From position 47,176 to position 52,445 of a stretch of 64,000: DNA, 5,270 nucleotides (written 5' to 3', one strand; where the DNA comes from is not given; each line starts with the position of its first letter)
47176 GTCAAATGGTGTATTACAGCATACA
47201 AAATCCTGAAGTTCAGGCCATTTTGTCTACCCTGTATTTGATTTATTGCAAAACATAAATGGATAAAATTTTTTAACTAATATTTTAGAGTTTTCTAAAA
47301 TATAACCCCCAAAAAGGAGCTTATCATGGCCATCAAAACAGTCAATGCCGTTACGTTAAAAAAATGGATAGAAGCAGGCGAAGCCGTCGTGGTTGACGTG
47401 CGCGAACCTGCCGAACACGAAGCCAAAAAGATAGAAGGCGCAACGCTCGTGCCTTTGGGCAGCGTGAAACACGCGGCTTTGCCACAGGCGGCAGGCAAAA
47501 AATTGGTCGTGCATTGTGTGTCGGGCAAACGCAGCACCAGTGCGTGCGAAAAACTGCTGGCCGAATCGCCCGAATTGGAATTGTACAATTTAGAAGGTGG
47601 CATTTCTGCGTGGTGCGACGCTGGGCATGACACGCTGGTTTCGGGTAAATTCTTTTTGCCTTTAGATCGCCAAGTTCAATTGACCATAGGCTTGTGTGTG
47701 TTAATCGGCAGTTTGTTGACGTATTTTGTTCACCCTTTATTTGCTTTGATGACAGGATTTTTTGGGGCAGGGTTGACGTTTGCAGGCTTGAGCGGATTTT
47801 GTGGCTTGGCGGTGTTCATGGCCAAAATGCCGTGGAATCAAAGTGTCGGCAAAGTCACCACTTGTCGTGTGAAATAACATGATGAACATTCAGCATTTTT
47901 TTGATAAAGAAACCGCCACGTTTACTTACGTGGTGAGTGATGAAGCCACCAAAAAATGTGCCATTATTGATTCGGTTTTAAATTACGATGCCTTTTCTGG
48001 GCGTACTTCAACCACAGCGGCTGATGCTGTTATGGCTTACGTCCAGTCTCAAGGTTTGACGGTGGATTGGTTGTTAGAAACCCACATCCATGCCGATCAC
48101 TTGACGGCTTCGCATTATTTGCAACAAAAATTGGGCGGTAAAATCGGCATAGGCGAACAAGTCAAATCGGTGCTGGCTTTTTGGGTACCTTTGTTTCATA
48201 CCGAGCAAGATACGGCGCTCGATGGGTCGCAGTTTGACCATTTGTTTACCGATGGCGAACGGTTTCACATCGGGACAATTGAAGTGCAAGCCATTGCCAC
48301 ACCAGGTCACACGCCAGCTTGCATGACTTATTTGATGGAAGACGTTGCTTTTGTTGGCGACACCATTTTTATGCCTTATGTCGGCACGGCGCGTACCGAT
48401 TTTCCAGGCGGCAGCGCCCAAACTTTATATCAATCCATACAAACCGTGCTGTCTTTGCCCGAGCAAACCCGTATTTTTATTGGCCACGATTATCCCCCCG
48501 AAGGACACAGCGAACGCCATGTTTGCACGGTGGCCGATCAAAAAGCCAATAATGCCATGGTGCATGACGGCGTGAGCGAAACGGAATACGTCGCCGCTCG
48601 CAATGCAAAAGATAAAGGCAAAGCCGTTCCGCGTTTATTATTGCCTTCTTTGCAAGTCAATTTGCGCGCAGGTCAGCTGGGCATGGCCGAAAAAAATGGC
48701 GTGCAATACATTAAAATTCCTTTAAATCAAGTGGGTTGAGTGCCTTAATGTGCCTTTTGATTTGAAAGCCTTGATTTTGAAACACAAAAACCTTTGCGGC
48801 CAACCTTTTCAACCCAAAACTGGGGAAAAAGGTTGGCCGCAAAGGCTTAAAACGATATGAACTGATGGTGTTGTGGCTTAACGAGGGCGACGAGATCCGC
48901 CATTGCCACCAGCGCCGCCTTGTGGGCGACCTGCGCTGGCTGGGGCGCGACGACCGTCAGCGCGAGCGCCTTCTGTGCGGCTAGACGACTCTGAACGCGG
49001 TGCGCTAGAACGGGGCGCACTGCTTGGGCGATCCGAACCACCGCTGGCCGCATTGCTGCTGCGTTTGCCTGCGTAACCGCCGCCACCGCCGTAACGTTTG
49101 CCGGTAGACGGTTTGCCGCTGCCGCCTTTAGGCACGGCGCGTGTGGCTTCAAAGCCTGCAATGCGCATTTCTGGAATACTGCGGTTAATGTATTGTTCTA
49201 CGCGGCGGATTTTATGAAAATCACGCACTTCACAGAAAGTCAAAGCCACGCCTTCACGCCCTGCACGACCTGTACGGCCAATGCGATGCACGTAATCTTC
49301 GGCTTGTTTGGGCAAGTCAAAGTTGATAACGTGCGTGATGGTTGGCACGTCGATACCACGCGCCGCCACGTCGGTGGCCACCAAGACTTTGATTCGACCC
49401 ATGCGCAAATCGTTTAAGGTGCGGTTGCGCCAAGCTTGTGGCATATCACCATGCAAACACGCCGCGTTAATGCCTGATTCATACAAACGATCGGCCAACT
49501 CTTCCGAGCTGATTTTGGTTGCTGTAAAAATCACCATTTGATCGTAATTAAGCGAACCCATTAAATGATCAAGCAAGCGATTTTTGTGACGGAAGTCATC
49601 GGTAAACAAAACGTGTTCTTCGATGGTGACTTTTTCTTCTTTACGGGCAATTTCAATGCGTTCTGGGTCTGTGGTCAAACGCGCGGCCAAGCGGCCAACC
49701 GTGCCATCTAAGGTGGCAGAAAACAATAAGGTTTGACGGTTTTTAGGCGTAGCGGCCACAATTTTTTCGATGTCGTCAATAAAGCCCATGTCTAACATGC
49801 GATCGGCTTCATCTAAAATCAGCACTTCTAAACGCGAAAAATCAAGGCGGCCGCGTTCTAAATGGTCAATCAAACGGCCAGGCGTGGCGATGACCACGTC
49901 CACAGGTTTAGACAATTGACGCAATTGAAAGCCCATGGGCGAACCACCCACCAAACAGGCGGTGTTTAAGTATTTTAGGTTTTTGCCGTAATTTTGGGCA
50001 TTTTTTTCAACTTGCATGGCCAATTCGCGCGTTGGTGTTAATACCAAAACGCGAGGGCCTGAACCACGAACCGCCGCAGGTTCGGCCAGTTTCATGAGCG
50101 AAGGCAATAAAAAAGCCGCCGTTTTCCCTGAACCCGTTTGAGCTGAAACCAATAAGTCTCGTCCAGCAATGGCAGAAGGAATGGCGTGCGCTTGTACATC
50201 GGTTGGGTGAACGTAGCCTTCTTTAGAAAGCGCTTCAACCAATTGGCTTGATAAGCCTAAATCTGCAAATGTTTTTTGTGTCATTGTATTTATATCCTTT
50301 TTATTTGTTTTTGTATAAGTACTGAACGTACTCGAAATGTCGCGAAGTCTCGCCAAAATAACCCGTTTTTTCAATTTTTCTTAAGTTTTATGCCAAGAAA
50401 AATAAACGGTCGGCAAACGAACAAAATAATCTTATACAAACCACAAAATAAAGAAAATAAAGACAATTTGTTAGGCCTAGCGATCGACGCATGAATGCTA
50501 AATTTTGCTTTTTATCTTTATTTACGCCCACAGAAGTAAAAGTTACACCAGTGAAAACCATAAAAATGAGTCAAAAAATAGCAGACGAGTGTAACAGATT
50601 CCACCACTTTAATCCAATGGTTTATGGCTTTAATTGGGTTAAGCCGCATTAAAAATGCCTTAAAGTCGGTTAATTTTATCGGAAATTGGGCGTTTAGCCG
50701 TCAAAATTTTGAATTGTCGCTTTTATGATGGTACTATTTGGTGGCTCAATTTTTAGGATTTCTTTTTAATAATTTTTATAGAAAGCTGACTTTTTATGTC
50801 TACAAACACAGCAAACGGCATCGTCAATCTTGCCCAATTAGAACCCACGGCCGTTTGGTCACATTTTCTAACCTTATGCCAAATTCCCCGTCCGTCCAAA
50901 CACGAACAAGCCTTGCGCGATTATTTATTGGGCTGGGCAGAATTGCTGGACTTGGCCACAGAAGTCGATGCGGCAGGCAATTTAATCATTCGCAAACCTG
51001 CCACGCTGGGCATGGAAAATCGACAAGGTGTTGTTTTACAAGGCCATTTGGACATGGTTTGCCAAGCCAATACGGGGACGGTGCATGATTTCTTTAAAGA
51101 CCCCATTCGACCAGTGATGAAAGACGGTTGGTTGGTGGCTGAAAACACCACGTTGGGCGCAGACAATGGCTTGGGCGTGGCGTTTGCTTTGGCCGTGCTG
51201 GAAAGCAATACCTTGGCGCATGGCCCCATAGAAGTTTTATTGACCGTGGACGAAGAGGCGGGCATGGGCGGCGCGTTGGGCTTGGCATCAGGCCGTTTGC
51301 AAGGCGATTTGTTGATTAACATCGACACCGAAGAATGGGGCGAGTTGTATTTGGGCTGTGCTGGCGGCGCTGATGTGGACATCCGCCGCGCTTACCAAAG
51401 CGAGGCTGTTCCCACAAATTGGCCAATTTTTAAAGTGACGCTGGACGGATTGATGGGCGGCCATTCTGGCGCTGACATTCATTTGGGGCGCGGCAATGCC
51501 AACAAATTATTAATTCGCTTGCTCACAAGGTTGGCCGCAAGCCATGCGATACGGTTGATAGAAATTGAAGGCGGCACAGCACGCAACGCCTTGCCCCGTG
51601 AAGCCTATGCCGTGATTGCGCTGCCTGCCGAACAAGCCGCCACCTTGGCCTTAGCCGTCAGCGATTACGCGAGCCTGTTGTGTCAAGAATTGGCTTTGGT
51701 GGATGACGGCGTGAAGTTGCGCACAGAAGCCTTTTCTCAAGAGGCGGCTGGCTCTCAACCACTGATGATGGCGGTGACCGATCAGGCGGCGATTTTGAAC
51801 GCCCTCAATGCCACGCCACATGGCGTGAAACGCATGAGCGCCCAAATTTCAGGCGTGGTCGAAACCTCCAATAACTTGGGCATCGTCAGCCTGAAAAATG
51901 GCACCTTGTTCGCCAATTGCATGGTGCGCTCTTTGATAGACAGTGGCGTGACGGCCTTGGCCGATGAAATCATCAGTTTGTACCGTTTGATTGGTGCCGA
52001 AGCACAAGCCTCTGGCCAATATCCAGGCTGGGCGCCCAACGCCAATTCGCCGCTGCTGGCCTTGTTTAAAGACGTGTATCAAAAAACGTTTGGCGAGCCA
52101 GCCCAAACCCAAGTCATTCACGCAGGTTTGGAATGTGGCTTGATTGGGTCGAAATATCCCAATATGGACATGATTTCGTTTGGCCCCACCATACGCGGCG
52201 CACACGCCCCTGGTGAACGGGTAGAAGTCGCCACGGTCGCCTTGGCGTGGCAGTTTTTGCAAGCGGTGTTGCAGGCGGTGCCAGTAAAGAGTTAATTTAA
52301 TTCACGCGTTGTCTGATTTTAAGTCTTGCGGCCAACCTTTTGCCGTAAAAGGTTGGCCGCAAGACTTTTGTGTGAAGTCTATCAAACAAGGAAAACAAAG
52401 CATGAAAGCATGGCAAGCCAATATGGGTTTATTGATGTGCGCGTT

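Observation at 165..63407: Hyper-abundant 12-mer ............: candidate DNA uptake sequence unrelated to any DUS/USS I know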

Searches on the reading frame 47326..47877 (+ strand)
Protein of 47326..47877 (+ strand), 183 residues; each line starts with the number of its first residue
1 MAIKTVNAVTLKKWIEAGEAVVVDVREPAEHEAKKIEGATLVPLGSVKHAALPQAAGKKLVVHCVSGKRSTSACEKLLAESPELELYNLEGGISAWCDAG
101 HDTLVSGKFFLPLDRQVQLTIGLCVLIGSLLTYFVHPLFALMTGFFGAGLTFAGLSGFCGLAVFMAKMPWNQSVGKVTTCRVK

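Call 35: search_protein_families(library=pfam, proteins=[window:47326-47877:+], max_evalue=0.00001)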
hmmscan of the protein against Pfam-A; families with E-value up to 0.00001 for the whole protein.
window:47326-47877:+ (183 aa): 2 families
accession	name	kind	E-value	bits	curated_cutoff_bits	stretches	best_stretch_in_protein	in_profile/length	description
PF00581.25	Rhodanese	-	6.2e-14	52.7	22.2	1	10-98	4-101/102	Rhodanese-like domain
PF11127.14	YgaP-like_TM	-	1.9e-08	34.8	25.3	1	113-165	8-58/66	Inner membrane protein YgaP-like, transmembrane domain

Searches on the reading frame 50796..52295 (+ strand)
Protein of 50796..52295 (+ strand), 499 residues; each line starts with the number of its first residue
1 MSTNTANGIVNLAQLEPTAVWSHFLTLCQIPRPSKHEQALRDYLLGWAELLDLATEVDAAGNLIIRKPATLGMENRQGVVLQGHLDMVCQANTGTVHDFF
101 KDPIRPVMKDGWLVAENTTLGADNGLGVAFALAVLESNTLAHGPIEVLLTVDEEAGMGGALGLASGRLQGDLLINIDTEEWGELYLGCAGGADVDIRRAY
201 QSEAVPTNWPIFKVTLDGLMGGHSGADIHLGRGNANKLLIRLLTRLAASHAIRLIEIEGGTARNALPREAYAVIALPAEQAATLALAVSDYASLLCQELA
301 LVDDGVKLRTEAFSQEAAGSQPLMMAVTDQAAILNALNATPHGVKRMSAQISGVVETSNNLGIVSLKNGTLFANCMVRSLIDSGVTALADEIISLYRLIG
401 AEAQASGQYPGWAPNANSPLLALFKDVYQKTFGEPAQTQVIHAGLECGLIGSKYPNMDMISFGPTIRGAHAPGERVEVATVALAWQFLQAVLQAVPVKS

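Call 17: search_protein_families(library=ncbifam, proteins=[window:50796-52295:+], max_evalue=0.00001)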
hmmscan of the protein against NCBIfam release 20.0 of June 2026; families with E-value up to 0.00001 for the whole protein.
window:50796-52295:+ (499 aa): 13 families
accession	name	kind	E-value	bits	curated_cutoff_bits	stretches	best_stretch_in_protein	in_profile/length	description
TIGR01893.1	aa-his-dipept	subfamily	4.6e-166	553.2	343.75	1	15-495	1-477/478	beta-Ala-His dipeptidase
NF011600.0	PRK15026.1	equivalog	3.8e-158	527.2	991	1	11-498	3-485/485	cytosol nonspecific dipeptidase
TIGR01883.1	PepT-like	hypoth_equivalog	1.1e-14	54.2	274.25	1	21-179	3-159/361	peptidase T-like protein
TIGR01892.1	AcOrn-deacetyl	equivalog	9.7e-12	44.6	297.7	1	68-164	50-142/365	acetylornithine deacetylase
NF005710.0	PRK07522.1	subfamily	1.6e-08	34.1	412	0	69-161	61-149/391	acetylornithine deacetylase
NF006365.0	PRK08588.1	subfamily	4e-08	33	289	0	30-165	19-151/383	succinyl-diaminopimelate desuccinylase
TIGR01910.1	DapE-ArgE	subfamily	8.8e-08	31.7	217.6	0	407-479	297-365/373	ArgE/DapE family deacylase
NF006596.0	PRK09133.1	subfamily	2.1e-07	29.8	349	0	57-185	86-210/474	hypothetical protein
NF005306.0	PRK06837.1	subfamily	9.6e-07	27.9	376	0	77-161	98-180/427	ArgE/DapE family deacylase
NF005373.0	PRK06915.1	equivalog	3e-06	26.4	428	0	72-162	89-177/422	peptidase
NF009920.0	PRK13381.1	subfamily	5e-06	25.6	293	1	117-188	138-212/412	peptidase T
NF006399.0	PRK08651.1-2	equivalog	5.2e-06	25.7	381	0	408-493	319-402/405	succinyl-diaminopimelate desuccinylase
NF003976.0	PRK05469.1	subfamily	7.4e-06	25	255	0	117-188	135-209/409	tripeptide aminopeptidase PepT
